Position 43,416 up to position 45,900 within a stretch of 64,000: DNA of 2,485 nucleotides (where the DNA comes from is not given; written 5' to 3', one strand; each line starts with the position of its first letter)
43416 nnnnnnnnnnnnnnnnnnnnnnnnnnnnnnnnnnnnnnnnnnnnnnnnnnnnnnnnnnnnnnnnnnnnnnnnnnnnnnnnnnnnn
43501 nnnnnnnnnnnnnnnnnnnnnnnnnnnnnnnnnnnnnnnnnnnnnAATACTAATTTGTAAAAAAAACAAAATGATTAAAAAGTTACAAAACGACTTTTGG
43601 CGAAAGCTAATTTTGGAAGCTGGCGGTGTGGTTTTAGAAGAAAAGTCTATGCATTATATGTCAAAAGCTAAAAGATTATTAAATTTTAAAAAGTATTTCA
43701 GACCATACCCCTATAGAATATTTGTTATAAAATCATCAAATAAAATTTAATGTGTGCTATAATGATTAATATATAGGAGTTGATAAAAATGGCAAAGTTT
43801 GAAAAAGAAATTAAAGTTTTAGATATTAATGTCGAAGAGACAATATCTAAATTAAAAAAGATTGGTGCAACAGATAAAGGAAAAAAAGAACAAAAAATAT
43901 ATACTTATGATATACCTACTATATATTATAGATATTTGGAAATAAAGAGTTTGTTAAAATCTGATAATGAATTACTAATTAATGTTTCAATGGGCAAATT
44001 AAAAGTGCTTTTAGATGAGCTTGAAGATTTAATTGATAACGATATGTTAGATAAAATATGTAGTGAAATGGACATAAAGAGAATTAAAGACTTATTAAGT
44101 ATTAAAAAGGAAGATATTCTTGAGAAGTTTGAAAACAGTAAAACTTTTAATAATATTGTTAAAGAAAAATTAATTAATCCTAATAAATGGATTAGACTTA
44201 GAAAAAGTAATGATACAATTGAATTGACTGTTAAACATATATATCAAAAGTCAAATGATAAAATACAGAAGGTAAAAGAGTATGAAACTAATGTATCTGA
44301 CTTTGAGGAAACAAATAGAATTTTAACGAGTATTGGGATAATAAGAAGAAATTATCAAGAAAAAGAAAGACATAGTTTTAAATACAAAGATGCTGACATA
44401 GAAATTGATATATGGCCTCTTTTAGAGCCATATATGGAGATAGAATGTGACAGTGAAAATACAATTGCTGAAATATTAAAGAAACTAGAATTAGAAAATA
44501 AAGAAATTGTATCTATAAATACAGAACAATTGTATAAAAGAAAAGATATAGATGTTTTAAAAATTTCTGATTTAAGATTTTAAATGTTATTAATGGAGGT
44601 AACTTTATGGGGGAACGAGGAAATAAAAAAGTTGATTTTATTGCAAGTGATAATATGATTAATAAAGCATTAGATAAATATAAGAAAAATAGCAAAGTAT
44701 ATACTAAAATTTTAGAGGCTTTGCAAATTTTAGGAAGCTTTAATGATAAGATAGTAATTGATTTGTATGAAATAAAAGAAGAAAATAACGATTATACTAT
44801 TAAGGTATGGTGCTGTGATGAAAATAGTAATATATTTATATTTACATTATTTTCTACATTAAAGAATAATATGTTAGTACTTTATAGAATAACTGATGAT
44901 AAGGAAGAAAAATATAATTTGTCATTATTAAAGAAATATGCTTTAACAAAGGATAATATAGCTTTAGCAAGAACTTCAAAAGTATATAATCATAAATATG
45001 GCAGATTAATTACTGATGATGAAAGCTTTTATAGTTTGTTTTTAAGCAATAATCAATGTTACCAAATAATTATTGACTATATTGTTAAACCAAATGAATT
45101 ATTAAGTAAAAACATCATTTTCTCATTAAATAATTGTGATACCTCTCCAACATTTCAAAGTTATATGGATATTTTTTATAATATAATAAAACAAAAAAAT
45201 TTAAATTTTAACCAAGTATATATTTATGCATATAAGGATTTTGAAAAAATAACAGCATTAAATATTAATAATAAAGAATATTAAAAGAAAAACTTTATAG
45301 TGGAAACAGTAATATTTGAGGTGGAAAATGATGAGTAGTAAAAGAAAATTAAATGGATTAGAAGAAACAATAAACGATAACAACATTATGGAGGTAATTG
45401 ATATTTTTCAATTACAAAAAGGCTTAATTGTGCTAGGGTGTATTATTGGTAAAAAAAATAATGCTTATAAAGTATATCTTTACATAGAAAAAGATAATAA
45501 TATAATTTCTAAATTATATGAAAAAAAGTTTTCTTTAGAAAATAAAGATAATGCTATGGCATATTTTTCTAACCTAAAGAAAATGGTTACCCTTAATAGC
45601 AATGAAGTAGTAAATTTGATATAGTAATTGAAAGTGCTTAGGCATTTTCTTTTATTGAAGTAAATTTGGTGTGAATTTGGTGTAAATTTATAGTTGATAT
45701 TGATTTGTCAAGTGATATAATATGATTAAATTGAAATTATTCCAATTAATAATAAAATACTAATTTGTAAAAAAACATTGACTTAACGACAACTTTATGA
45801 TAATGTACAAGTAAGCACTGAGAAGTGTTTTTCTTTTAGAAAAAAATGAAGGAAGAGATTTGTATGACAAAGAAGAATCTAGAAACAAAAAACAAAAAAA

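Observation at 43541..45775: Repeat-bounded three-gene operon (CYTH protein plus two unknowns) inserted between a radical-SAM gene and secE: candidate undescribed system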

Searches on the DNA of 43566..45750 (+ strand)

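Call 81: search_dna_similar(query=window:43566-45750:+, collection=plasmids, mode=distant, max_rows=10)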
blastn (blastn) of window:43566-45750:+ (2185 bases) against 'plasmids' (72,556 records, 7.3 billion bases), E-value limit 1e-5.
No match.

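Call 82: search_dna_similar(query=window:43566-45750:+, collection=phages, mode=distant, max_rows=10)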
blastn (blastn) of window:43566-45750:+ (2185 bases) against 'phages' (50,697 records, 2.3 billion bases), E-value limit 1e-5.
No match.

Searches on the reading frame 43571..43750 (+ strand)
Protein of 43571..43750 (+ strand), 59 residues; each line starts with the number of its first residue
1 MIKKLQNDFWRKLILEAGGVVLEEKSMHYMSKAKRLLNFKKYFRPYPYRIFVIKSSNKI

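Call 4: search_protein_families(library=pfam, proteins=[window:43571-43750:+], max_evalue=1)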
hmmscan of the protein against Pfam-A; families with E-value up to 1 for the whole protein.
window:43571-43750:+ (59 aa): 0 families

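Call 5: search_protein_families(library=ncbifam, proteins=[window:43571-43750:+], max_evalue=1)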
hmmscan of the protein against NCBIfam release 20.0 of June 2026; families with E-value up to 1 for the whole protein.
window:43571-43750:+ (59 aa): 0 families

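Call 6: search_protein_families(library=padloc, proteins=[window:43571-43750:+], max_evalue=1)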
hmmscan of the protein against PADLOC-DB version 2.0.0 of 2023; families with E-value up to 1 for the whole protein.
window:43571-43750:+ (59 aa): 0 families
